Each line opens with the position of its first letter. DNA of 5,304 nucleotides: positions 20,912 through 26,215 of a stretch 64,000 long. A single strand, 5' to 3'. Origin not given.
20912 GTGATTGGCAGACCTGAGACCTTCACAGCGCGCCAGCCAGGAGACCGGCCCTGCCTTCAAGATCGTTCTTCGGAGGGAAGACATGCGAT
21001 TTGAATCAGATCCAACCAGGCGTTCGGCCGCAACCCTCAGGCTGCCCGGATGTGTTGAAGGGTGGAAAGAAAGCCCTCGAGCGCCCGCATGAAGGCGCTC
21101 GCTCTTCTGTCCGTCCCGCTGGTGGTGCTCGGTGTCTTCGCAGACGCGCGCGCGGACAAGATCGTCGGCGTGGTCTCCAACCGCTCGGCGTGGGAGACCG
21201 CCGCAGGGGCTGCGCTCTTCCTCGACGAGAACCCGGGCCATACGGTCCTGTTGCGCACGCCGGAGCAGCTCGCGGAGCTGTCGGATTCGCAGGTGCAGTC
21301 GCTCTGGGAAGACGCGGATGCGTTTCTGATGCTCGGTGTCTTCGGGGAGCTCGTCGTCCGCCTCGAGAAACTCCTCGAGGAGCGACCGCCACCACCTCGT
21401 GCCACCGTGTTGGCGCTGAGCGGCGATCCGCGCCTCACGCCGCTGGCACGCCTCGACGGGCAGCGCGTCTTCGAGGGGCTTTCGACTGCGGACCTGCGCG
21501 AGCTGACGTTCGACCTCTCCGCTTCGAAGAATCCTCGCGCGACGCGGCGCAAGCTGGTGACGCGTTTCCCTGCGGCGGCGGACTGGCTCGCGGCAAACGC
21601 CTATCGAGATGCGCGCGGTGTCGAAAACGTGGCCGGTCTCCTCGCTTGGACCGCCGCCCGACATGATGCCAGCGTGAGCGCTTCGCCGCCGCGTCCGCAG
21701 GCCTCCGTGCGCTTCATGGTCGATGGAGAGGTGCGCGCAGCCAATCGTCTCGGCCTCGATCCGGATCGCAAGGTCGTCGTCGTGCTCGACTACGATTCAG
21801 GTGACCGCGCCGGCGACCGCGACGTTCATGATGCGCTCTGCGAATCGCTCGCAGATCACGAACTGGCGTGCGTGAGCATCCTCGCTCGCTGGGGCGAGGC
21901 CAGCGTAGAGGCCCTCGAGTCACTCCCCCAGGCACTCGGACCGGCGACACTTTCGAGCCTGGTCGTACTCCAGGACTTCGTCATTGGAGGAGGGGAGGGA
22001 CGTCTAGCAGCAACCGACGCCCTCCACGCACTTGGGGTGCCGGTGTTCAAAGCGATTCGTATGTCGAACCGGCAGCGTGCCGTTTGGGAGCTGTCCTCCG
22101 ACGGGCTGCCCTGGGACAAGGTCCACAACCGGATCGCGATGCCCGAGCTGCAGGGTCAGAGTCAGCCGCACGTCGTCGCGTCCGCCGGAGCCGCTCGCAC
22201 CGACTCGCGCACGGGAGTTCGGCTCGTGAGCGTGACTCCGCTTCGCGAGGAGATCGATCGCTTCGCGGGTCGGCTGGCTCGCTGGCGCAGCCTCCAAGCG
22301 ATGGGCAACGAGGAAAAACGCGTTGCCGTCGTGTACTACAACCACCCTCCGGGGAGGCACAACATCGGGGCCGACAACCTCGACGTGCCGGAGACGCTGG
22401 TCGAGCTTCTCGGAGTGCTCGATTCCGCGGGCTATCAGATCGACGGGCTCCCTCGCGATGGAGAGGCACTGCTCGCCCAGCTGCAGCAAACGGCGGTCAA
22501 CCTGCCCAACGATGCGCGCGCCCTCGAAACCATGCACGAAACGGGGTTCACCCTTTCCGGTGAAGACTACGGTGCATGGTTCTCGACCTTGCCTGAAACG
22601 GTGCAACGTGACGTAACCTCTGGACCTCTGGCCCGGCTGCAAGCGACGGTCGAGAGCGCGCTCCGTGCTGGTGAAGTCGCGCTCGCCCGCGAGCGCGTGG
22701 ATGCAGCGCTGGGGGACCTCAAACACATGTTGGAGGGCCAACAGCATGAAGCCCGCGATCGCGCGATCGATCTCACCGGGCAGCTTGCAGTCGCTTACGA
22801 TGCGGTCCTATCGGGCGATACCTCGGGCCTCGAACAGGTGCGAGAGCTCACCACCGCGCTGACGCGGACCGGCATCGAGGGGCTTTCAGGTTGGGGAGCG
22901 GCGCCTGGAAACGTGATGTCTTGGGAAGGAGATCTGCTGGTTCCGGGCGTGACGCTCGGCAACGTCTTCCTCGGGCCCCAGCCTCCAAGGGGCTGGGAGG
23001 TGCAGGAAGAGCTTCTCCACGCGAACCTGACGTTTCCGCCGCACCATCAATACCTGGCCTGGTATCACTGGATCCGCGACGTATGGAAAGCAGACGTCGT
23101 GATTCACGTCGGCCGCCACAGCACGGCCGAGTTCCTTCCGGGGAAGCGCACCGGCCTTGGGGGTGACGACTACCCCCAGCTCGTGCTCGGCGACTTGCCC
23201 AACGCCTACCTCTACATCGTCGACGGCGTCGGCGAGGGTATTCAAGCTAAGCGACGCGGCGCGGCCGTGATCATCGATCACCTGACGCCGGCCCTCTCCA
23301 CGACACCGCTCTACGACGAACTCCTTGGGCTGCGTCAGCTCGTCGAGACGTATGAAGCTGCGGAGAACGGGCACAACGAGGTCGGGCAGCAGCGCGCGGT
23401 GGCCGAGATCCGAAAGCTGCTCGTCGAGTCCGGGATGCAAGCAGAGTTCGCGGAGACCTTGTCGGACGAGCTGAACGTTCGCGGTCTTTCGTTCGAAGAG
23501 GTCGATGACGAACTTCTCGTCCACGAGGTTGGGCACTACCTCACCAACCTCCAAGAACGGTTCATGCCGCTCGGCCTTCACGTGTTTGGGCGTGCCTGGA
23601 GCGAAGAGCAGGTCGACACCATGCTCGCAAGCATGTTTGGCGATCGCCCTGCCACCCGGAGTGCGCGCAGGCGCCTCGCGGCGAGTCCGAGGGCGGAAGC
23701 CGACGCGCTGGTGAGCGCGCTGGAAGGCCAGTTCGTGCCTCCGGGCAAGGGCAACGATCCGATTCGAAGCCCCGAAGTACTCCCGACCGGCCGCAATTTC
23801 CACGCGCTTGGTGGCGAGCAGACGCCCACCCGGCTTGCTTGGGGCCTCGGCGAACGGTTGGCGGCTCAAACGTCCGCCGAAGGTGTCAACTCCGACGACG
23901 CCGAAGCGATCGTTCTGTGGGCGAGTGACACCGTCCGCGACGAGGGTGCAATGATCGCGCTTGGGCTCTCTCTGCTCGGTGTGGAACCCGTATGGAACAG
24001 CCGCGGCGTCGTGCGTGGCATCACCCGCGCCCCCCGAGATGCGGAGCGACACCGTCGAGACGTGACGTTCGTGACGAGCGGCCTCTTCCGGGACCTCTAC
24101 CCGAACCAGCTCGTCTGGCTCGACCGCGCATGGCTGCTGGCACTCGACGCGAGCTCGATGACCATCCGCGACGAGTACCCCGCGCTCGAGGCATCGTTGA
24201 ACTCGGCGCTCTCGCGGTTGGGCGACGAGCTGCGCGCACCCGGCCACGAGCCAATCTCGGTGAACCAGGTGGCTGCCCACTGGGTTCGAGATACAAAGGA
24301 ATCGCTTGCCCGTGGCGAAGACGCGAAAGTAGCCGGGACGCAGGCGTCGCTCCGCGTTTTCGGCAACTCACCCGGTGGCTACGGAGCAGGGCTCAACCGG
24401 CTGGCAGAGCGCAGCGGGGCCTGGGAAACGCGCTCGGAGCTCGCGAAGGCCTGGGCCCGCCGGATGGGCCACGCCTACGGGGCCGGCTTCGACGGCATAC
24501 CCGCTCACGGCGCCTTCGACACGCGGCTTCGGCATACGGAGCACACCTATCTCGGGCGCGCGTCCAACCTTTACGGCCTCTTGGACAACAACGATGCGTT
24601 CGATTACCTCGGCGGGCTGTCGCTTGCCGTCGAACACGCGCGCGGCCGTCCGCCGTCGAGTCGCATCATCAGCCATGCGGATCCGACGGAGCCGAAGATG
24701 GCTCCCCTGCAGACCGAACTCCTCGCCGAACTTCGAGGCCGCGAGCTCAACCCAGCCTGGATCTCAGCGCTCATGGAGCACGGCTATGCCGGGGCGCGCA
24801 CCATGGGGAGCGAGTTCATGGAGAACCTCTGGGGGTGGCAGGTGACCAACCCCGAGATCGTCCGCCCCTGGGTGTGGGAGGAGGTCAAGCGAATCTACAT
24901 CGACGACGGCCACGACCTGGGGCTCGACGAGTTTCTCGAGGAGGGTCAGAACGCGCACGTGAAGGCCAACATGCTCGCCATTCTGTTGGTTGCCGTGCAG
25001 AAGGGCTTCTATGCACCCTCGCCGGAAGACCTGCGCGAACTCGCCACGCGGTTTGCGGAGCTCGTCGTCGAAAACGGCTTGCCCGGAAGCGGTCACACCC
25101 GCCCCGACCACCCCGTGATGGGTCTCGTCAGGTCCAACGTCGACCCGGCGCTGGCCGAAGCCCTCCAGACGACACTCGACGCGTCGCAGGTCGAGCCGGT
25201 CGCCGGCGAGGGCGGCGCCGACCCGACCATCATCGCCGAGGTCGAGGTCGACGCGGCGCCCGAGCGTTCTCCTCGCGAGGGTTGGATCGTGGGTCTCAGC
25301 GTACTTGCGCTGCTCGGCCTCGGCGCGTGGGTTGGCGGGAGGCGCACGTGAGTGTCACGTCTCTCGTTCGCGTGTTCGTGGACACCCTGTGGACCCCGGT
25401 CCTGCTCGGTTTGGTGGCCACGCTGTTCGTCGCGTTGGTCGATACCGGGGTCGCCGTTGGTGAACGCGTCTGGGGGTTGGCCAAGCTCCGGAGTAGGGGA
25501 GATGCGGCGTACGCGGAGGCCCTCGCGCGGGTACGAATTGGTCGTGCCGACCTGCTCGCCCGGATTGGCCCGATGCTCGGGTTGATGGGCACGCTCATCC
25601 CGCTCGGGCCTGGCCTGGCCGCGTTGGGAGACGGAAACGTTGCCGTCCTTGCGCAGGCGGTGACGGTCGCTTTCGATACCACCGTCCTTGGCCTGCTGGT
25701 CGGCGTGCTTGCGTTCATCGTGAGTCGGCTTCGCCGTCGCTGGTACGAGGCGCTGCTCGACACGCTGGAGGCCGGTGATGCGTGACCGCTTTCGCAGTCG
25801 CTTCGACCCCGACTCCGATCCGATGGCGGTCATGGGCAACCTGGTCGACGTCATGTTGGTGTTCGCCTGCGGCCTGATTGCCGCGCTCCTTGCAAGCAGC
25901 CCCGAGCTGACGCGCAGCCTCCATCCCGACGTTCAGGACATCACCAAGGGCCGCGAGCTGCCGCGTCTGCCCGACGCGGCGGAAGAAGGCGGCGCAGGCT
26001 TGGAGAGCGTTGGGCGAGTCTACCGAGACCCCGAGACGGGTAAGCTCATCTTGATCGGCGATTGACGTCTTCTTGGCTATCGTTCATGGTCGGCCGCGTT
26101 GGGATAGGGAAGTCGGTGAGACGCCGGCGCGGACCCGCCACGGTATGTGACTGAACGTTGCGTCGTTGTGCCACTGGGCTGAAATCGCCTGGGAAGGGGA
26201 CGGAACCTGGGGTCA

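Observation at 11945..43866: Recurrent 15-bp palindrome TGCAA-N5-TTGCA in seven promoter regions: candidate Zur-type zinc-starvation regulon spanning 32 kb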

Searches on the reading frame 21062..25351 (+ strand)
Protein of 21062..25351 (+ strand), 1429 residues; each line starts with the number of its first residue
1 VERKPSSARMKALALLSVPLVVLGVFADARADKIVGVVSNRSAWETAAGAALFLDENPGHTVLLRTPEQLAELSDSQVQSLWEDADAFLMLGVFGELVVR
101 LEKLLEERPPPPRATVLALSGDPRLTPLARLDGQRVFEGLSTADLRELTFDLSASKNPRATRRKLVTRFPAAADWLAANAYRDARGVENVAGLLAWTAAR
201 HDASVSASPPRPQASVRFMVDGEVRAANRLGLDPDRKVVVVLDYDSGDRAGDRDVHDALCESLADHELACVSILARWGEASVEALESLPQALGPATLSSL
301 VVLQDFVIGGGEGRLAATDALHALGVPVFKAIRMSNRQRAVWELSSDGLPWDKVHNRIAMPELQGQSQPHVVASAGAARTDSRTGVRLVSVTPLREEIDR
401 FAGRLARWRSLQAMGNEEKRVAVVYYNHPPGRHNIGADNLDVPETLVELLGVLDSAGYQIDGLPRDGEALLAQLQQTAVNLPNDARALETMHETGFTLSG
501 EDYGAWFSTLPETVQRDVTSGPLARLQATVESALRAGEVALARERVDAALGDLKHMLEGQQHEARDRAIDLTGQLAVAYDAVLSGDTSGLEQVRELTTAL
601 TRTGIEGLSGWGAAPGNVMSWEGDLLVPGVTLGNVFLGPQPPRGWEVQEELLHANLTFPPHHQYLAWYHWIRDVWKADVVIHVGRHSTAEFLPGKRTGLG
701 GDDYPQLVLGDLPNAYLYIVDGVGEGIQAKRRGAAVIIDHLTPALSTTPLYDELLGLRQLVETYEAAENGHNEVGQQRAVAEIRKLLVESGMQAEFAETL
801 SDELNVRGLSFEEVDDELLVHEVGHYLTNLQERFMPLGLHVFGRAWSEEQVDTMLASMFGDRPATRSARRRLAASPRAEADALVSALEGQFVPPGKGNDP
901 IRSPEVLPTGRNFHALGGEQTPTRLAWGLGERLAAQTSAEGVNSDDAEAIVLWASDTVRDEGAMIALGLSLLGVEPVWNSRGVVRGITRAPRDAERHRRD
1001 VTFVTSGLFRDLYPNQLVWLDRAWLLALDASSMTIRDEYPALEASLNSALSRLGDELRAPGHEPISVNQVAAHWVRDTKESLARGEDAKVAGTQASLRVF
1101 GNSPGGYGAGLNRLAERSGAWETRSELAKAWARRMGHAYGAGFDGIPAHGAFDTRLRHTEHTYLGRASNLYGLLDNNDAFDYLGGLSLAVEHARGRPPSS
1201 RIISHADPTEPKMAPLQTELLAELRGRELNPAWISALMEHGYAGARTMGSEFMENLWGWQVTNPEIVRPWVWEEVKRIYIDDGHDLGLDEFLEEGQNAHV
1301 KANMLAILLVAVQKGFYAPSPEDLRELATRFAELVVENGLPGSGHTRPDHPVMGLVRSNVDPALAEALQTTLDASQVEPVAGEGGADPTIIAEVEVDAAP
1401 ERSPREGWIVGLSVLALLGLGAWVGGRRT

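Call 14: search_protein_families(library=pfam, proteins=[window:21062-25351:+])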
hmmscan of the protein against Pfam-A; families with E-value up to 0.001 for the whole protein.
window:21062-25351:+ (1429 aa): 1 family
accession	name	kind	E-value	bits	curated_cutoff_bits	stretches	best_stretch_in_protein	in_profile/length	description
PF02514.21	CobN-Mg_chel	-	2.3e-243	811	24.5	3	874-1323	677-1089/1090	CobN/Magnesium Chelatase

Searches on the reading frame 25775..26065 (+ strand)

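Call 16: search_protein_families(library=pfam, proteins=[window:25775-26065:+])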
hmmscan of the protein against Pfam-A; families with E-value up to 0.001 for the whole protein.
window:25775-26065:+ (96 aa): 1 family
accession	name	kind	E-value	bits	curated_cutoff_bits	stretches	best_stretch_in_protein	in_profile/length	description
PF09919.14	DUF2149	-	1.2e-09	38.8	27.1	1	17-94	1-90/92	Uncharacterized conserved protein (DUF2149)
